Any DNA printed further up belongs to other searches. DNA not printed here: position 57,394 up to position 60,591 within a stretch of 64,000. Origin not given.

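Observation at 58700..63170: About 4.5 kb low-GC segment whose two edges fall inside ORFs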

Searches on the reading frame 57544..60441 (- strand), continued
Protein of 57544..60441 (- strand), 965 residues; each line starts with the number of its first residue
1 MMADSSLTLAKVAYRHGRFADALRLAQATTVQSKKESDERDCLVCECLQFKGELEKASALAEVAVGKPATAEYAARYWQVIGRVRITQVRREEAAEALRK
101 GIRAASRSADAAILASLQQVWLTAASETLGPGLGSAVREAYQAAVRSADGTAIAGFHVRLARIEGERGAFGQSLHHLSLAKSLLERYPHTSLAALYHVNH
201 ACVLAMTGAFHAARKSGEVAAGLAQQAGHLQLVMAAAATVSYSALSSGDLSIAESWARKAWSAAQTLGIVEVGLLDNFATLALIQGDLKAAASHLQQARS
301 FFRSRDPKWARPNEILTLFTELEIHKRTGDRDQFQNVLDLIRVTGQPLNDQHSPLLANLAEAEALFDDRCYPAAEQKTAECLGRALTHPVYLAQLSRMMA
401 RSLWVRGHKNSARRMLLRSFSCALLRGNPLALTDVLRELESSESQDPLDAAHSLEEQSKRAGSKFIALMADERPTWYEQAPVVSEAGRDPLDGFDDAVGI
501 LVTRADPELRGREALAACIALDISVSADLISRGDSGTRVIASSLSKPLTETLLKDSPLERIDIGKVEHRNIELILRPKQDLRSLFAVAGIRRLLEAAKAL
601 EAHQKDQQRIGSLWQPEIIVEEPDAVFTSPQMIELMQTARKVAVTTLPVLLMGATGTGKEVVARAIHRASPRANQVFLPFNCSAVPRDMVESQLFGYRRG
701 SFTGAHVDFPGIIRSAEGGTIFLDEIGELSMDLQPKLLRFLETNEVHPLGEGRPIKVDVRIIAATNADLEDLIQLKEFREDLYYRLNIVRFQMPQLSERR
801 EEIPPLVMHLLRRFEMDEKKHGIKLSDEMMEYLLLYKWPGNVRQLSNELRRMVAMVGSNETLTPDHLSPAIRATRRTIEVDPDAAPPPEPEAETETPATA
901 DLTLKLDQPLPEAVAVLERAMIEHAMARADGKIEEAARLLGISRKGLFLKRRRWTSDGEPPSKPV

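Call 9: find_encoding_contigs(protein=window:57547-60441:-, flank=10000, max_places=6)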
Protein window:57547-60441:- (965 aa): no gene with exactly this product is on record in the collection.

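Call 10: find_encoding_contigs(protein=P0004, flank=10000, max_places=3)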
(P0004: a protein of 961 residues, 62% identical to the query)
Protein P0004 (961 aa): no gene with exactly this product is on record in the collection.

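Call 11: find_encoding_contigs(protein=P0006, flank=10000, max_places=3)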
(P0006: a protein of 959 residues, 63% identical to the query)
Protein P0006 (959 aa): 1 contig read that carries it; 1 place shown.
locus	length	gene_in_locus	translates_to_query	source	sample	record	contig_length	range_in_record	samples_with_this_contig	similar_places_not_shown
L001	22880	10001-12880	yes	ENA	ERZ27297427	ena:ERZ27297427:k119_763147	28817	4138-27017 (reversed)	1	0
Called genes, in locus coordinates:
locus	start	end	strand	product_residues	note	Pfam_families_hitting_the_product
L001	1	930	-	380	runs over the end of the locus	PF00266:Aminotran_5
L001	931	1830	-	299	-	PF00701:DHDPS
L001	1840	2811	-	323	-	PF00528:BPD_transp_1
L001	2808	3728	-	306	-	PF19300:BPD_transp_1_N (faint), PF00528:BPD_transp_1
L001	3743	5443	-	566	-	PF00496:SBP_bac_5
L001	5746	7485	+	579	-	-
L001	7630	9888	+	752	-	PF13487:HD_5, PF01966:HD, PF01590:GAF, PF13185:GAF_2, PF13492:GAF_3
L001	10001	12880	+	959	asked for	PF00158:Sigma54_activat, PF14532:Sigma54_activ_2, PF00004:AAA (faint), PF07724:AAA_2 (weak), PF07728:AAA_5, PF25601:AAA_lid_14, PF02954:HTH_8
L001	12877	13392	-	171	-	PF11716:MDMPI_N, PF12867:DinB_2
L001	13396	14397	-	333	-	PF01113:DapB_N, PF02629:CoA_binding (weak), PF19328:DAP_DH_C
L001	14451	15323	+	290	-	-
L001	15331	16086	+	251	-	PF02540:NAD_synthase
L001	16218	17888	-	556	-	-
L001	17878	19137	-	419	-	PF01103:Omp85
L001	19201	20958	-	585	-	PF00456:Transketolase_N, PF00676:E1_dh, PF02779:Transket_pyr, PF02780:Transketolase_C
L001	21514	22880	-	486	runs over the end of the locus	PF06745:ATPase, PF13481:AAA_25 (weak), PF24336:DUF7504 (faint), PF06745:ATPase, PF13481:AAA_25, PF23442:DUF7125 (weak), PF13191:AAA_16 (weak)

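Call 13: find_encoding_contigs(protein=P0003, flank=10000, max_places=3)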
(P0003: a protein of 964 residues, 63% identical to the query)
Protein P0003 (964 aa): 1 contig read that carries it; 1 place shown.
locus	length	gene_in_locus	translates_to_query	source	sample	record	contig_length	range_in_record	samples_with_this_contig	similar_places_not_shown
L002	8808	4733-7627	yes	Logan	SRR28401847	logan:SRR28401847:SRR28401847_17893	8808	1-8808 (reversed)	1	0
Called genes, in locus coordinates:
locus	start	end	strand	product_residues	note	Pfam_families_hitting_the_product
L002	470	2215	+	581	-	-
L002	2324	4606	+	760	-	PF20972:MASE9 (weak), PF13487:HD_5, PF01966:HD, PF01590:GAF, PF13185:GAF_2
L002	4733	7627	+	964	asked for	PF13424:TPR_12 (faint), PF00158:Sigma54_activat, PF14532:Sigma54_activ_2, PF01078:Mg_chelatase (faint), PF07724:AAA_2 (weak), PF07728:AAA_5, PF25601:AAA_lid_14, PF02954:HTH_8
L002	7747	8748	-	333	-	PF01113:DapB_N, PF19328:DAP_DH_C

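Call 14: find_encoding_contigs(protein=P0002, flank=10000, max_places=3)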
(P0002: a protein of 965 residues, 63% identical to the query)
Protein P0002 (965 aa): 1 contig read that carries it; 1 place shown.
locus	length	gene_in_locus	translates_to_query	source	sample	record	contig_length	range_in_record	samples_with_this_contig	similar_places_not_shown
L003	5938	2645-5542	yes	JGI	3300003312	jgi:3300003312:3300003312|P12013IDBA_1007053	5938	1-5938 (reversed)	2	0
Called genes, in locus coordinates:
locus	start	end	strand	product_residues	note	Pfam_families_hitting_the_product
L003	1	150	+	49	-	?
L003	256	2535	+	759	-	PF20972:MASE9 (weak), PF13487:HD_5, PF01966:HD, PF01590:GAF, PF13185:GAF_2, PF13492:GAF_3 (weak)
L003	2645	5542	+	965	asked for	PF00158:Sigma54_activat, PF14532:Sigma54_activ_2, PF07728:AAA_5, PF25601:AAA_lid_14, PF02954:HTH_8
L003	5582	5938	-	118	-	?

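Call 28: find_encoding_contigs(protein=P0010, flank=10000, max_places=2)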
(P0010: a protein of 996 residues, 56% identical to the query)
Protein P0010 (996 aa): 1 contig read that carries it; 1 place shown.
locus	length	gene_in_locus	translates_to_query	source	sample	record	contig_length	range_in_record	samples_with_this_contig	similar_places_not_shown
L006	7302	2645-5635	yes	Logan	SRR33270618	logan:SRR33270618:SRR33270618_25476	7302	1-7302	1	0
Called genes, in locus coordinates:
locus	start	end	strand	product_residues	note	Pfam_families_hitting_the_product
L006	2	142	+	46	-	?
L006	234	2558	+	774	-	PF20972:MASE9 (faint), PF01966:HD, PF13487:HD_5, PF01590:GAF, PF13185:GAF_2, PF13492:GAF_3 (weak)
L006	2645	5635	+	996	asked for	PF00158:Sigma54_activat, PF07728:AAA_5, PF14532:Sigma54_activ_2, PF25601:AAA_lid_14, PF02954:HTH_8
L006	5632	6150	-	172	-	PF12867:DinB_2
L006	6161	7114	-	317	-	-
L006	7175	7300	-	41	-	?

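Call 29: find_encoding_contigs(protein=P0011, flank=10000, max_places=2)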
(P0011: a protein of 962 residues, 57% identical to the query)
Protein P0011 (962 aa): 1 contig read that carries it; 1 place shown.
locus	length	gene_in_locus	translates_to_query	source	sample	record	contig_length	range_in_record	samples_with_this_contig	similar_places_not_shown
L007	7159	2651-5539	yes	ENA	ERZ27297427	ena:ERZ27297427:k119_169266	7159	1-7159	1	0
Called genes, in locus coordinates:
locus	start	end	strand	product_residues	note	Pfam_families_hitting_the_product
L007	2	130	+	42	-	?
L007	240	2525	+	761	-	PF20972:MASE9 (weak), PF13487:HD_5, PF01966:HD, PF01590:GAF, PF13185:GAF_2, PF13492:GAF_3 (weak)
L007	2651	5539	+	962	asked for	PF00158:Sigma54_activat, PF14532:Sigma54_activ_2, PF07724:AAA_2 (weak), PF07728:AAA_5, PF25601:AAA_lid_14, PF02954:HTH_8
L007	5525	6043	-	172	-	PF11716:MDMPI_N, PF12867:DinB_2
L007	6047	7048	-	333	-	PF01113:DapB_N, PF19328:DAP_DH_C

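Call 30: find_encoding_contigs(protein=P0012, flank=10000, max_places=2)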
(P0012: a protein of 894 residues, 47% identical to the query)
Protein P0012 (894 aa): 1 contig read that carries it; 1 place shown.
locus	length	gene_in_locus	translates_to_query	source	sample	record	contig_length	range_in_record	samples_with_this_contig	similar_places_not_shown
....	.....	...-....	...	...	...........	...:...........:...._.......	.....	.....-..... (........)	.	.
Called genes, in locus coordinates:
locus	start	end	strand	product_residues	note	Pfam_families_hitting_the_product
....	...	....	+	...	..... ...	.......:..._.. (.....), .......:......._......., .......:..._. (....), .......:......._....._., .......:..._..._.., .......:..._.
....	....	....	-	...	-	-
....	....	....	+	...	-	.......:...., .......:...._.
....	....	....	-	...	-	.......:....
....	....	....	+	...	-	-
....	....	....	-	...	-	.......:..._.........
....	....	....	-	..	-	-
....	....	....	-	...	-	-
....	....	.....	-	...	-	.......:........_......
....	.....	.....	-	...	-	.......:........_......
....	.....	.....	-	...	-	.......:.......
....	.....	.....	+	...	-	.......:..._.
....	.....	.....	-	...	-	-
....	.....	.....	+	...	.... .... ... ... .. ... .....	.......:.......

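Call 47: find_encoding_contigs(protein=P0005, flank=10000, max_places=2)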
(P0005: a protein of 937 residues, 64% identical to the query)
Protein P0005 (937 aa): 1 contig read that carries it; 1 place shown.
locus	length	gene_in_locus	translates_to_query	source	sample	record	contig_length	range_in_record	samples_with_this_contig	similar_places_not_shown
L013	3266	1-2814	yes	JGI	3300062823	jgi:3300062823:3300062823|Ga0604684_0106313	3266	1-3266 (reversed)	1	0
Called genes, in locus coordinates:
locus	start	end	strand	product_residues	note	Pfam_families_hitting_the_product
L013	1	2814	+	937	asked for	PF00004:AAA (faint), PF00158:Sigma54_activat, PF01078:Mg_chelatase (faint), PF14532:Sigma54_activ_2, PF07724:AAA_2 (faint), PF07728:AAA_5, PF25601:AAA_lid_14, PF02954:HTH_8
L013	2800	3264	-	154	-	?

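Call 77: search_protein_families(library=ncbifam, proteins=[window:57544-60441:-, L001:5746-7485:+], max_evalue=0.001)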
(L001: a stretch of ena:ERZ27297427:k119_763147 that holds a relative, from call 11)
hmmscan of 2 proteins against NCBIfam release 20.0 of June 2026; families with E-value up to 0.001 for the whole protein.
window:57544-60441:- (965 aa): 27 families (the best 25 are shown)
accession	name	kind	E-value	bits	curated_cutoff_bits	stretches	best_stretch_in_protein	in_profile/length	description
NF041552.1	TF_PrdR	equivalog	2.4e-85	287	795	1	628-950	272-572/577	sigma-54 dependent transcriptional regulator PrdR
NF038308.1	RNA_repair_RtcR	equivalog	4.1e-85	286.6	650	1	604-945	161-502/530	RNA repair transcriptional activator RtcR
TIGR01818.1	ntrC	equivalog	5e-85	286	558.6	1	604-948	115-457/463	nitrogen regulation protein NR(I)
TIGR01817.1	nifA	equivalog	6.8e-83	279.2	528.85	1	617-943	190-516/534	nif-specific transcriptional activator NifA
NF003451.0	PRK05022.1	equivalog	2.8e-82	277.1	476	1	587-948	156-502/512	nitric oxide reductase transcriptional regulator NorR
TIGR02915.1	PEP_resp_reg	equivalog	4.3e-81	273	502.6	1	623-863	139-379/445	PEP-CTERM-box response regulator transcription factor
NF008469.0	PRK11361.1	equivalog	8.1e-79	265.4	714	1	626-954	146-454/461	acetoacetate metabolism transcriptional regulator AtoC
NF011695.0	PRK15115.1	equivalog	4.9e-73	246.4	763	1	625-858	137-370/445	two-component system response regulator GlrR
NF041946.1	LuxO_transreg_Vib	equivalog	3.4e-72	243.7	800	1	627-955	137-461/463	quorum-sensing sigma-54 dependent transcriptional regulator LuxO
NF008176.1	PRK10923.1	equivalog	4.1e-72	243.3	620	1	602-950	120-462/469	nitrogen regulation protein NR(I)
NF041906.1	V4R_TF_MobR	exception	1.2e-70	238.5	999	1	637-947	246-537/544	phenol degradation transcriptional regulator MobR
NF050807.1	TransRegFlbDCaul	equivalog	4.6e-70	236.7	750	1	621-959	116-443/454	sigma-54-dependent transcriptional regulator FlbD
NF008085.0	PRK10820.1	equivalog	6.2e-70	236.3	576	1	626-870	207-451/520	transcriptional regulator TyrR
NF011953.0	PRK15424.1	equivalog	4.2e-65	220.4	703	1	585-950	180-530/538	propionate catabolism operon regulatory protein PrpR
NF049963.1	RespRegFlgRCampy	domain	4.9e-65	220.1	750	1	620-868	131-378/429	fla regulon two-component system response regulator FlgR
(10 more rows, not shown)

L001:5746-7485:+ (579 aa): 8 families
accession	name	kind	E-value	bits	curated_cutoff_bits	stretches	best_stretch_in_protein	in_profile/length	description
TIGR03921.1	T7SS_mycosin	equivalog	5.3e-44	150.8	278.75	1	149-473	11-298/353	type VII secretion-associated serine protease mycosin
NF049966.1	QH_SP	equivalog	9.7e-22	77.4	165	1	155-305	2-127/219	subtilisin-like serine protease QhpE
NF040809.1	germ_prot_CspBA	exception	1.1e-12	46.5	1250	2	197-307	719-828/1099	bifunctional germination protease/germinant receptor pseudoprotease CspBA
TIGR03895.1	protease_PatA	subfamily_domain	2.2e-12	46.5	421.05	1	202-423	1-182/606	PatA/PatG family cyanobactin maturation protease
NF042956.1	IteS_antiphage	equivalog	4.1e-12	45.2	900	1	155-418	259-509/747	S8 family anti-phage peptidase IteS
NF033595.1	denti_PrtP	equivalog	2.3e-10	39.8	300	1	363-454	414-497/606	dentilisin complex serine proteinase subunit PrtP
NF040553.1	SGO_0316_fam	subfamily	6.9e-10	37.2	1400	1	197-303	355-464/1486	SGO_0316/SGO_0317 family LPXTG-anchored serine peptidase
NF040808.2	CspC_non_triad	exception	3.5e-09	35.7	675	1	197-307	164-281/556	bile acid germinant receptor pseudoprotease CspC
